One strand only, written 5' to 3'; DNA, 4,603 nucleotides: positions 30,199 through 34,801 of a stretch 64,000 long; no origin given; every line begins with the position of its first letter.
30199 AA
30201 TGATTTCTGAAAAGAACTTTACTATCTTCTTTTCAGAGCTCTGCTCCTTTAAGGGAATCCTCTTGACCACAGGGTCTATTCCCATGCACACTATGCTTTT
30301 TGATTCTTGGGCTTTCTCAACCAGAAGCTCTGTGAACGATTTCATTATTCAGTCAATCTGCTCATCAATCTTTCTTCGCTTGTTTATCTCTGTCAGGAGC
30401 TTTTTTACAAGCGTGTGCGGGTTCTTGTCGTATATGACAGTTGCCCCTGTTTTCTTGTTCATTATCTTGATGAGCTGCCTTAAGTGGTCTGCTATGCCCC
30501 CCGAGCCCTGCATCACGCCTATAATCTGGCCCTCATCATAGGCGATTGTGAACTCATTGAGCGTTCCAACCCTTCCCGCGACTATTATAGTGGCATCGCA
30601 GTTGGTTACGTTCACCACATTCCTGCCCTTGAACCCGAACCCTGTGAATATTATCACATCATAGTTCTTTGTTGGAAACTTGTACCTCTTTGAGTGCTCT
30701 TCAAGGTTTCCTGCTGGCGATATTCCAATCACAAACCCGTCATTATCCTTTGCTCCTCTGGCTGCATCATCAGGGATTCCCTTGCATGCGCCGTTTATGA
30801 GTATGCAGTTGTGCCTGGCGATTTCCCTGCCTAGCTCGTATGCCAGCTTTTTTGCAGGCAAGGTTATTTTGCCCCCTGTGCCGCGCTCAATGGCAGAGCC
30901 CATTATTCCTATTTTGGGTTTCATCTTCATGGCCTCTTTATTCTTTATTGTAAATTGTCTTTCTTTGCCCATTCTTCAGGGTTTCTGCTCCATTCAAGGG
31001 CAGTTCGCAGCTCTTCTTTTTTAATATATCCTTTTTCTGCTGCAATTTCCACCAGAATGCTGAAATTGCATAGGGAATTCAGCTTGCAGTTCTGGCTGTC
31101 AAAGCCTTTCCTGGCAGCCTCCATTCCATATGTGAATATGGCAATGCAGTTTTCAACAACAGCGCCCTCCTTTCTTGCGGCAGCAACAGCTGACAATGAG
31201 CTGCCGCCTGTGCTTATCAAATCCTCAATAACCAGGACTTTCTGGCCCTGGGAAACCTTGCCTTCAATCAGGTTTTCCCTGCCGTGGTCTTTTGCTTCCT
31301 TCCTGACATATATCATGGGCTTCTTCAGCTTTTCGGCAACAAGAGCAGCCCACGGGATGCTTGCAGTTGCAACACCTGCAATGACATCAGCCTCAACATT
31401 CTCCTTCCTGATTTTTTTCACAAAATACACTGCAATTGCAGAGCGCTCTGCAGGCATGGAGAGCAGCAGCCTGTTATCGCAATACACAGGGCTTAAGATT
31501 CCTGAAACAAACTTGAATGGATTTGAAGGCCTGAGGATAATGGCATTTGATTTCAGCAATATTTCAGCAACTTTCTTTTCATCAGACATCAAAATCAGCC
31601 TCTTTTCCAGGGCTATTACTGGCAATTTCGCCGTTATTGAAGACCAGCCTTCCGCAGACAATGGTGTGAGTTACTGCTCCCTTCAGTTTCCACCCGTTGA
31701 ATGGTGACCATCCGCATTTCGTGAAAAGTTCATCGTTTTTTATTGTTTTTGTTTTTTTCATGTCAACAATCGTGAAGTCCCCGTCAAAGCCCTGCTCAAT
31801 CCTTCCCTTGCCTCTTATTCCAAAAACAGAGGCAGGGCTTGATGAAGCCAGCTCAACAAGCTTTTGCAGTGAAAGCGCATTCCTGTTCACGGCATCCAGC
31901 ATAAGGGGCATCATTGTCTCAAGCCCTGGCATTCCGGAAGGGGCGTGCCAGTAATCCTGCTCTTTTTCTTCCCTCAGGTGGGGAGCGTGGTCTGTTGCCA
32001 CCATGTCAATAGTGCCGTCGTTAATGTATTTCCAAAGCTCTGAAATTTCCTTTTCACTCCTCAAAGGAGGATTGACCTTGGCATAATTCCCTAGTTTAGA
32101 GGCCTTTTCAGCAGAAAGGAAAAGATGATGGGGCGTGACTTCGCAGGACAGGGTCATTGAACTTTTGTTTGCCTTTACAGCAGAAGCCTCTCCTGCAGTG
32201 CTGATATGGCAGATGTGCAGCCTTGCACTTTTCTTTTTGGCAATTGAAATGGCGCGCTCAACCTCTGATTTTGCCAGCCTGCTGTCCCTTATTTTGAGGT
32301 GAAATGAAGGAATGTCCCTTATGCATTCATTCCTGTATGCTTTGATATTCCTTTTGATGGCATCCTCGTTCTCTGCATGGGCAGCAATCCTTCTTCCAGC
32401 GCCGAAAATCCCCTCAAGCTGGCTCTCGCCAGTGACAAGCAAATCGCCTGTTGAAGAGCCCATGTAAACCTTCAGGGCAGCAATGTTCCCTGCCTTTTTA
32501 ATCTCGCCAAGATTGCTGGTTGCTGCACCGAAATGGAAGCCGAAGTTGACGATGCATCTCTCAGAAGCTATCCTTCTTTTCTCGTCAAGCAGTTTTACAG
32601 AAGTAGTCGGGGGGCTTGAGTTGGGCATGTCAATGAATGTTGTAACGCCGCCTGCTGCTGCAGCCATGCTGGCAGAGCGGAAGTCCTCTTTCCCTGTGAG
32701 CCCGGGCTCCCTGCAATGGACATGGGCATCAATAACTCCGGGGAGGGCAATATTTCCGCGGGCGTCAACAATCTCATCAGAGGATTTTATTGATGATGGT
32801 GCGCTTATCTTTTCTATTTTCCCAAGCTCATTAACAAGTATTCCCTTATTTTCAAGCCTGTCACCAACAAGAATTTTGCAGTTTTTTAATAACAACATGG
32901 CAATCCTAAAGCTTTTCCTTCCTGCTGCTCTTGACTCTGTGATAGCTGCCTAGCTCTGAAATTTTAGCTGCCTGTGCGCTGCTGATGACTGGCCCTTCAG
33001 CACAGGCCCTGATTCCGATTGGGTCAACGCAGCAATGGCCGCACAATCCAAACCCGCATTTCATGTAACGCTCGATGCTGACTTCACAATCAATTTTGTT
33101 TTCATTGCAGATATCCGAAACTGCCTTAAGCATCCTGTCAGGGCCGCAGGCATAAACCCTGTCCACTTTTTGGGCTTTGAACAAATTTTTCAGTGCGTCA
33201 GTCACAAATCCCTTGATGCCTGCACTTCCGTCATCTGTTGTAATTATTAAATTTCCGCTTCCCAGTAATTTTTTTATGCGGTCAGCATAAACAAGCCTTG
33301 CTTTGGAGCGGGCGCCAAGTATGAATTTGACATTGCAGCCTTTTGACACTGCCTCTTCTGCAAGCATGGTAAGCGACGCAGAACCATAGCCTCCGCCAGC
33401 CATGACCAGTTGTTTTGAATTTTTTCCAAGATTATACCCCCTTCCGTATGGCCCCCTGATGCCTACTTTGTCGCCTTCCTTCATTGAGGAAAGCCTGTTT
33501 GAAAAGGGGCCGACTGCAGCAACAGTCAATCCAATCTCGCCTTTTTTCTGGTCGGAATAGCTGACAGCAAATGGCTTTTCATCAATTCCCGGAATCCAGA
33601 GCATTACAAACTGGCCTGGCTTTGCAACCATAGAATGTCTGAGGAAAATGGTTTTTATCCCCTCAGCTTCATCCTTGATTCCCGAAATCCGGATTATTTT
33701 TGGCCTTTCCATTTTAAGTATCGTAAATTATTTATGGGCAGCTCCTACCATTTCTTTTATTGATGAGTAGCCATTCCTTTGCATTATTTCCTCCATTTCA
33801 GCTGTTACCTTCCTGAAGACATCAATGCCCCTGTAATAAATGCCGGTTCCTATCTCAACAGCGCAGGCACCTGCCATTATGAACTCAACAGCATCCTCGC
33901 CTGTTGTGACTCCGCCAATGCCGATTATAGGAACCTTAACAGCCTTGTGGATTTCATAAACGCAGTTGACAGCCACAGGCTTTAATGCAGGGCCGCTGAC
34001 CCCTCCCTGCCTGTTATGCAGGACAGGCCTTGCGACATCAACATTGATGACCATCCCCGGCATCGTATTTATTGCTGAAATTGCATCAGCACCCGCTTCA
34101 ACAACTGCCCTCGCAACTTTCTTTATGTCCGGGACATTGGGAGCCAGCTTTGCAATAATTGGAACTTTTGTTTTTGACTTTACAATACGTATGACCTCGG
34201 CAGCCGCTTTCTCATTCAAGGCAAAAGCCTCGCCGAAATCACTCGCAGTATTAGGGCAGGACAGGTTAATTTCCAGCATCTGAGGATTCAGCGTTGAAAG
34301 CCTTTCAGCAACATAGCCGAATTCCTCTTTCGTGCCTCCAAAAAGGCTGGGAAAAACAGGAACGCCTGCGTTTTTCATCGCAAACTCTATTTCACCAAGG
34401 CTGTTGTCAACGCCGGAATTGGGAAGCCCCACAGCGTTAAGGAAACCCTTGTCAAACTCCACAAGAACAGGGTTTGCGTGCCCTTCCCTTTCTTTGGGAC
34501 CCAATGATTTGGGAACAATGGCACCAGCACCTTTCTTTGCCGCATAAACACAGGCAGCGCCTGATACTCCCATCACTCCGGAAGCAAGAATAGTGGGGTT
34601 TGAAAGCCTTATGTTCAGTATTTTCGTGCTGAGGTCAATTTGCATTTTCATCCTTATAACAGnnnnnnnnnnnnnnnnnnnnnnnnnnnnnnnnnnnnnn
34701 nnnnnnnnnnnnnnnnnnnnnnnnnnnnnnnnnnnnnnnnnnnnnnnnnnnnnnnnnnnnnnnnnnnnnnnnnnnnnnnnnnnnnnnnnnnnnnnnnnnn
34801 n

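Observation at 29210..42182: Pyrimidine super-operon with foreign-looking genes spliced between carA and carB and between pyrE and pyrF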

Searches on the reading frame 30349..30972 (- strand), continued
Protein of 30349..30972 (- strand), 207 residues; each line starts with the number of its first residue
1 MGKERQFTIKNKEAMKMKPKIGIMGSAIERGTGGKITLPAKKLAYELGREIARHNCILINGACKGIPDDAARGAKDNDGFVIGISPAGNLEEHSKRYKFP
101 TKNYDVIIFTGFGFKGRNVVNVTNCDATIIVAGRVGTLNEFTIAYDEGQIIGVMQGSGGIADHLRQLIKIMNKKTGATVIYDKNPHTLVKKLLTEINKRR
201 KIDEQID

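Call 51: find_encoding_contigs(protein=P0146, flank=10000, max_places=1)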
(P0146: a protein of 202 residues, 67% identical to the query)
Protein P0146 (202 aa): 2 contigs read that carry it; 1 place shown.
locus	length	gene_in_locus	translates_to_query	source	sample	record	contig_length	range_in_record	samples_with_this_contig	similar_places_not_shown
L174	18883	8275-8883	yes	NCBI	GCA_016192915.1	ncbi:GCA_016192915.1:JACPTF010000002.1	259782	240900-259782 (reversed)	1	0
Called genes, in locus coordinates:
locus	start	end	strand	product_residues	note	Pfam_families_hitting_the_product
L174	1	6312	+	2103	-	PF00041:fn3 (faint), PF04851:ResIII (faint), PF16656:Pur_ac_phosph_N (weak), PF01935:DUF87, PF05872:HerA_C (faint), PF10412:TrwB_AAD_bind (faint), PF05763:DUF835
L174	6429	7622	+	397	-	-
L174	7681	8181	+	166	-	-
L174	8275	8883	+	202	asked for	PF18306:LDcluster4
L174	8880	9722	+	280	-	PF00215:OMPdecase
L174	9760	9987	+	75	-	PF01934:HepT-like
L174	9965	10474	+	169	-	PF00149:Metallophos, PF12850:Metallophos_2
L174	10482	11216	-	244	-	PF00156:Pribosyltran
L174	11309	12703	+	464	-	PF00709:Adenylsucc_synt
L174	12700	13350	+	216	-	PF02142:MGS, PF01808:AICARFT_IMPCHas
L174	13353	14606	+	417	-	PF01808:AICARFT_IMPCHas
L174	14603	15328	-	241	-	PF00106:adh_short, PF08659:KR, PF13561:adh_short_C2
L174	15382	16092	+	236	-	-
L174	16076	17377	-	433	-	PF08245:Mur_ligase_M, PF02875:Mur_ligase_C, PF27239:FOL3_C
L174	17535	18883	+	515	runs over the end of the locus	PF13522:GATase_6, PF13537:GATase_7, PF00156:Pribosyltran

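Call 52: find_encoding_contigs(protein=P0189, flank=10000, max_places=1)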
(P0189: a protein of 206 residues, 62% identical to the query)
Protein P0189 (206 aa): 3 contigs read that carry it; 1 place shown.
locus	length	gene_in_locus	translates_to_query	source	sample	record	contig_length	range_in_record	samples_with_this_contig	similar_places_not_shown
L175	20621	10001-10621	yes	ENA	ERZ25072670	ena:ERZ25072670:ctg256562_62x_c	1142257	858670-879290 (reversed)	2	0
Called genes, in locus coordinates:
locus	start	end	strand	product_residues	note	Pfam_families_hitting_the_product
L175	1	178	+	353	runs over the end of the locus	PF00988:CPSase_sm_chain, PF00117:GATase, PF07722:Peptidase_C26 (weak)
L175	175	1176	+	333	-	PF00293:NUDIX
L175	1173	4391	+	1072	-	PF25596:CPSase_L_D1, PF02222:ATP-grasp, PF02786:CPSase_L_D2, PF07478:Dala_Dala_lig_C, PF02787:CPSase_L_D3, PF25596:CPSase_L_D1, PF02222:ATP-grasp, PF02786:CPSase_L_D2, +5 more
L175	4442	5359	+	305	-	PF01180:DHO_dh, PF01207:Dus (faint), PF03060:NMO (faint)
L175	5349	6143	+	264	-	PF00175:NAD_binding_1 (weak), PF10418:DHODB_Fe-S_bind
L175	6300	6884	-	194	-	-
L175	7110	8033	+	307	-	PF02729:OTCace_N, PF00185:OTCace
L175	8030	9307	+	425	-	PF07969:Amidohydro_3 (weak), PF01979:Amidohydro_1, PF12890:DHOase, PF07969:Amidohydro_3 (weak)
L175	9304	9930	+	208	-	PF00156:Pribosyltran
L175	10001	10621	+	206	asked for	PF18306:LDcluster4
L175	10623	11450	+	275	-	PF00215:OMPdecase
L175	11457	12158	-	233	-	PF00156:Pribosyltran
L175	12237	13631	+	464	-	PF00709:Adenylsucc_synt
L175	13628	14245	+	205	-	PF02142:MGS, PF01808:AICARFT_IMPCHas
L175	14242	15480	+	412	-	PF01808:AICARFT_IMPCHas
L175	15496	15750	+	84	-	-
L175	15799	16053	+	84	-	PF13459:Fer4_15, PF13370:Fer4_13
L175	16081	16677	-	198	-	PF00160:Pro_isomerase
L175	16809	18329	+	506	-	PF13522:GATase_6, PF13537:GATase_7, PF00156:Pribosyltran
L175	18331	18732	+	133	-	PF12643:MazG-like (weak)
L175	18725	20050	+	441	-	PF02844:GARS_N, PF01071:GARS_A, PF02843:GARS_C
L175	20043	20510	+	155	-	-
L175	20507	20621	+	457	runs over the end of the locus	PF00551:Formyl_trans_N, PF01812:5-FTHF_cyc-lig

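Call 58: find_encoding_contigs(protein=P0121, flank=1500, max_places=2)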
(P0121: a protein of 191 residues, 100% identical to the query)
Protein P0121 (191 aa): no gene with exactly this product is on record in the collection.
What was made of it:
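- Tried and rejected: No record (call 58).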

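Call 75: search_solved_structures(query=A4, max_evalue=0.01, show_alignments=0)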
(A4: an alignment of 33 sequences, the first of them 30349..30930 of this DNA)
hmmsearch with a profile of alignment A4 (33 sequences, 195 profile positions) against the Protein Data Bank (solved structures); distinct sequences matched with E-value up to 0.01: 9.
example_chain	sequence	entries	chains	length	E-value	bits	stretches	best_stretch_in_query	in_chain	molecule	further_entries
1rcu_A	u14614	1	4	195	2.9e-16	62.5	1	6-151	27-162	conserved hypothetical protein VT76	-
6y01_AAA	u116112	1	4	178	3.2e-16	62.4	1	2-137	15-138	p450 cytochrome, putative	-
2iz5_A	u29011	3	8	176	3.2e-12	49.4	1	2-136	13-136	MOCO CARRIER PROTEIN | MOLYBDENUM COFACTOR CARRIER PROTEIN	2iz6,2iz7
7w2i_B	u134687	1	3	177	0.0001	24.9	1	20-131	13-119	Cytokinin riboside 5'-monophosphate phosphoribohydrolase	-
7w2i_A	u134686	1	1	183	0.00011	24.8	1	20-131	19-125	Cytokinin riboside 5'-monophosphate phosphoribohydrolase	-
3qua_A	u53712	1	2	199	0.00019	24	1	22-130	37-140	Putative uncharacterized protein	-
5zbj_A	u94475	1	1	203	0.0022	20.5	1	24-124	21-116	Putative cytokinin riboside 5'-monophosphate phosphoribohydrolase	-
5wq3_A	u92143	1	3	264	0.0023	20.4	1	4-123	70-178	Cytokinin riboside 5'-monophosphate phosphoribohydrolase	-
1wek_A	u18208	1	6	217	0.004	19.7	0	22-125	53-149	hypothetical protein TT1465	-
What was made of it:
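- On LOG family (PF03641 / TIGR00730): LOG structures are reached only at E 1e-4 with a profile (call 75).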

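Call 77: search_solved_structures(query=A4, max_evalue=0.001, show_alignments=4)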
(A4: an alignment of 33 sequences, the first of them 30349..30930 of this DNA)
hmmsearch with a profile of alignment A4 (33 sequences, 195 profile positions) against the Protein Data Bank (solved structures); distinct sequences matched with E-value up to 0.001: 6.
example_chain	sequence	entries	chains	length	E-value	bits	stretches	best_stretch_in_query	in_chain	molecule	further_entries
1rcu_A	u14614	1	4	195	2.9e-16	62.5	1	6-151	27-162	conserved hypothetical protein VT76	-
6y01_AAA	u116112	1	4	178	3.2e-16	62.4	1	2-137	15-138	p450 cytochrome, putative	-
2iz5_A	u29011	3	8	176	3.2e-12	49.4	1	2-136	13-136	MOCO CARRIER PROTEIN | MOLYBDENUM COFACTOR CARRIER PROTEIN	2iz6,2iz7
7w2i_B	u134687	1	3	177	0.0001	24.9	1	20-131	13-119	Cytokinin riboside 5'-monophosphate phosphoribohydrolase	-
7w2i_A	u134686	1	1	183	0.00011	24.8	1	20-131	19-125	Cytokinin riboside 5'-monophosphate phosphoribohydrolase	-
3qua_A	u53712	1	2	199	0.00019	24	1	22-130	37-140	Putative uncharacterized protein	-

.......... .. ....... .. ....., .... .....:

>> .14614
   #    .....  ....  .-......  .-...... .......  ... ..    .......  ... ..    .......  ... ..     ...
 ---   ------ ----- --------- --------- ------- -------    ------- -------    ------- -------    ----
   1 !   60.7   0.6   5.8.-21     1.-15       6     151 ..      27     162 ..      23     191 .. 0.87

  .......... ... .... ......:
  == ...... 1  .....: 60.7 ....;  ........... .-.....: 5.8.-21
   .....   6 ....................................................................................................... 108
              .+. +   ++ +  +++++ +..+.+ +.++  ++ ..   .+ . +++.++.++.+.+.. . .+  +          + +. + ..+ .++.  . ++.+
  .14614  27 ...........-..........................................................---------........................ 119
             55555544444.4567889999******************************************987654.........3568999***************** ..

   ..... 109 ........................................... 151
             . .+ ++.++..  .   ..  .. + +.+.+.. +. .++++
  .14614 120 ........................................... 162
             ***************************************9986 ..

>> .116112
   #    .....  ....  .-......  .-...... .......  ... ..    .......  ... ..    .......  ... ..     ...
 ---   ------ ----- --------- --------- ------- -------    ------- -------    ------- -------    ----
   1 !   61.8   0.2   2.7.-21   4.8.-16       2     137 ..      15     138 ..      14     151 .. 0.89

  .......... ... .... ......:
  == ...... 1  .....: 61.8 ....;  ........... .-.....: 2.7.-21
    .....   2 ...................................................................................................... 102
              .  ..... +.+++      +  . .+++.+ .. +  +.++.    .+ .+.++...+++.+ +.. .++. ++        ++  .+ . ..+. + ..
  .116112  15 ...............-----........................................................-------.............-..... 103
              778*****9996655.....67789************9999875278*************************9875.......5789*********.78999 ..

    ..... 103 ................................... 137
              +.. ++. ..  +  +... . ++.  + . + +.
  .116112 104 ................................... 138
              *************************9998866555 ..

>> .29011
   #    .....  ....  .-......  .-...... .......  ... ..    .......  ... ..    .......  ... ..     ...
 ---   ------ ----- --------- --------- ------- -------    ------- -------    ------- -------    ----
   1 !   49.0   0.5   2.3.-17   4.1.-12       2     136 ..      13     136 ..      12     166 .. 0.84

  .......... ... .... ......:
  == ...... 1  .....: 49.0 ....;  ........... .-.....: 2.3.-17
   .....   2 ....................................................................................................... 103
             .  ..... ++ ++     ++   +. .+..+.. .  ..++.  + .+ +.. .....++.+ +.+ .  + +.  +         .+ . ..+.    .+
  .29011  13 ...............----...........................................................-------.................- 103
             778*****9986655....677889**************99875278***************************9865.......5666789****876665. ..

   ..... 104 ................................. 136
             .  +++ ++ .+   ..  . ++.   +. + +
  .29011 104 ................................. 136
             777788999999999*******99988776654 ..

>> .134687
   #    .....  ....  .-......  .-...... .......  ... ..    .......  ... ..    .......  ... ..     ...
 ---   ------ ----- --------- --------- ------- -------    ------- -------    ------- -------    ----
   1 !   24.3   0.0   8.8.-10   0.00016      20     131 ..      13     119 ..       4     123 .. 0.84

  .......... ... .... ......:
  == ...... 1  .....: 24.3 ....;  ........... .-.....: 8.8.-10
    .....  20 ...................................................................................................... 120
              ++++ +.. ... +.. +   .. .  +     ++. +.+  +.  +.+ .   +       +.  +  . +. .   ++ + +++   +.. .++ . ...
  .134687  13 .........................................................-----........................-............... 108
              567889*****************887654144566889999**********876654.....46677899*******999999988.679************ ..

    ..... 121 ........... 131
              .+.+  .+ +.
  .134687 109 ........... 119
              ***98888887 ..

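Call 87: search_protein_families(library=padloc, proteins=[window:30349-30930:-], max_evalue=0.001)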
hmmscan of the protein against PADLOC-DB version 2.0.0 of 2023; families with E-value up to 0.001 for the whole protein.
window:30349-30930:- (193 aa): 1 family
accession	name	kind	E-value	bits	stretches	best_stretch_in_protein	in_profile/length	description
PDLC03927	PsyrA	-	5.2e-05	20.5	1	27-82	147-201/398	-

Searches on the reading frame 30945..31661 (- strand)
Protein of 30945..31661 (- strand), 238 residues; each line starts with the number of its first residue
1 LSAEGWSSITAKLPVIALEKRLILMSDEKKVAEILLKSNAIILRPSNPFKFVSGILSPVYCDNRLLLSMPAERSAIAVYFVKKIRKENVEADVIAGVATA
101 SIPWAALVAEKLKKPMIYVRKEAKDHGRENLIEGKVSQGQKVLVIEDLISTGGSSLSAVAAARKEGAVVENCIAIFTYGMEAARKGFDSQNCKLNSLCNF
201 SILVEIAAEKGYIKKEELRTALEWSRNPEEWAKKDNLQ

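Call 3: search_protein_families(library=pfam, proteins=[window:30945-31661:-])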
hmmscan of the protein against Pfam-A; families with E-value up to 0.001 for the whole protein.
window:30945-31661:- (238 aa): 1 family
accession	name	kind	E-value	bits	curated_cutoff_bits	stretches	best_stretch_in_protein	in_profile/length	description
PF00156.33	Pribosyltran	-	3.2e-11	43.2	26.3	1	70-170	9-119/158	Phosphoribosyl transferase domain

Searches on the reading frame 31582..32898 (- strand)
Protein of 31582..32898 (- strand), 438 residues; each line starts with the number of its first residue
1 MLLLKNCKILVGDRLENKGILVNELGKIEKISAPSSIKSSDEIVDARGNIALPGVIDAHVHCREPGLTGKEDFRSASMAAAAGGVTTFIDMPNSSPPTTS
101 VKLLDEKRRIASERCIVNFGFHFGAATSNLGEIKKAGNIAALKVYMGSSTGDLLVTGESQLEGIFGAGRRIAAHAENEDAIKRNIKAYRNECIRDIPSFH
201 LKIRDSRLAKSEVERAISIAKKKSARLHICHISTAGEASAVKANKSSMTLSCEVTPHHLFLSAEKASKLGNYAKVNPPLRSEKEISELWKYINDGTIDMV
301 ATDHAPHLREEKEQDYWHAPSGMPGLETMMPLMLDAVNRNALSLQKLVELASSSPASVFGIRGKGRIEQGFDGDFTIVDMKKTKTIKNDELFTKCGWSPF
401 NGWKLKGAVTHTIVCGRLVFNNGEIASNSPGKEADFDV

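Call 3: search_protein_families(library=pfam, proteins=[window:31582-32898:-])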
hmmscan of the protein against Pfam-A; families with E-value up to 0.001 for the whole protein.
window:31582-32898:- (438 aa): 2 families
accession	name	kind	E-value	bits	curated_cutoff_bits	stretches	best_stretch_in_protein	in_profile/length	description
PF01979.26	Amidohydro_1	-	2.6e-26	93.1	25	1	50-419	1-345/345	Amidohydrolase family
PF07969.17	Amidohydro_3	-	1.4e-11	45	29.7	1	340-420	405-472/472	Amidohydrolase family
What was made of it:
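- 31582..32898 (-): pyrC (dihydroorotase). PF01979 (call 3).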

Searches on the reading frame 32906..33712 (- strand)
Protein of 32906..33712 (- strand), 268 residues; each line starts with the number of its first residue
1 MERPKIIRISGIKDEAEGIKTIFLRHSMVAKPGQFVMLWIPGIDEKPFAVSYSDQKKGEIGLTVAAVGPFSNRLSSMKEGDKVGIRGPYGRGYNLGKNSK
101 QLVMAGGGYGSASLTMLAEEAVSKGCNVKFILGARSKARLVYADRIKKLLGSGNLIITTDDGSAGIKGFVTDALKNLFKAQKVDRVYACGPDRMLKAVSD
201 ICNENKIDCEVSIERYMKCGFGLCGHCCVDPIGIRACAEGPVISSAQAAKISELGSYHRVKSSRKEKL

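Call 3: search_protein_families(library=pfam, proteins=[window:32906-33712:-])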
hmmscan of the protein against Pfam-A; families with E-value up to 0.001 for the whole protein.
window:32906-33712:- (268 aa): 3 families
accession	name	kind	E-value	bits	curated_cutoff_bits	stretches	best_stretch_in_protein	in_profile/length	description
PF10418.14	DHODB_Fe-S_bind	-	9e-10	38.6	23.9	1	214-245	1-37/41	Iron-sulfur cluster binding domain of dihydroorotate dehydrogenase B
PF00175.26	NAD_binding_1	-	6.2e-06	27.3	22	1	104-199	1-108/109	Oxidoreductase NAD-binding domain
PF00970.30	FAD_binding_6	-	2.8e-05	24.8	21.1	1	26-91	26-96/99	Oxidoreductase FAD-binding domain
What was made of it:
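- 32906..33712 (-): pyrK (DHOD B electron-transfer subunit). PF10418, PF00175 and PF00970 (call 3).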

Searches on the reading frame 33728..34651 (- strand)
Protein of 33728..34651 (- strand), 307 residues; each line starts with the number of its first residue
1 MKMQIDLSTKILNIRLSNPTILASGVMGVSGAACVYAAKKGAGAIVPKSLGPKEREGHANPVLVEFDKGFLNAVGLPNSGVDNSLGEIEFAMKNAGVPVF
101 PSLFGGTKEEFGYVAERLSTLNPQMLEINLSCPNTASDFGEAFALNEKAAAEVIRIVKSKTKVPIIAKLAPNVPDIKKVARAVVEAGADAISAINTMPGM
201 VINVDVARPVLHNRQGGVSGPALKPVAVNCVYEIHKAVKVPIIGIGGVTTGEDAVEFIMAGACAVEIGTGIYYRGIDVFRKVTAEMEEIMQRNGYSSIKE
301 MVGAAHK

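Call 3: search_protein_families(library=pfam, proteins=[window:33728-34651:-])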
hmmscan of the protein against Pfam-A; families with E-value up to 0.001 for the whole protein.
window:33728-34651:- (307 aa): 3 families
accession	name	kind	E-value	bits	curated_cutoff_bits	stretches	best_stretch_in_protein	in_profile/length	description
PF01180.27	DHO_dh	-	6e-72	242.7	27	1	7-290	2-291/291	Dihydroorotate dehydrogenase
PF01207.24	Dus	-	0.00011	21.9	20.4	0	103-191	60-155/311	Dihydrouridine synthase (Dus)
PF01070.24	FMN_dh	-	0.00017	21.2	24.9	0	148-301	204-343/350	FMN-dependent dehydrogenase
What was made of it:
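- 33728..34651 (-): pyrD (dihydroorotate dehydrogenase B, catalytic subunit). PF01180 (call 3).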
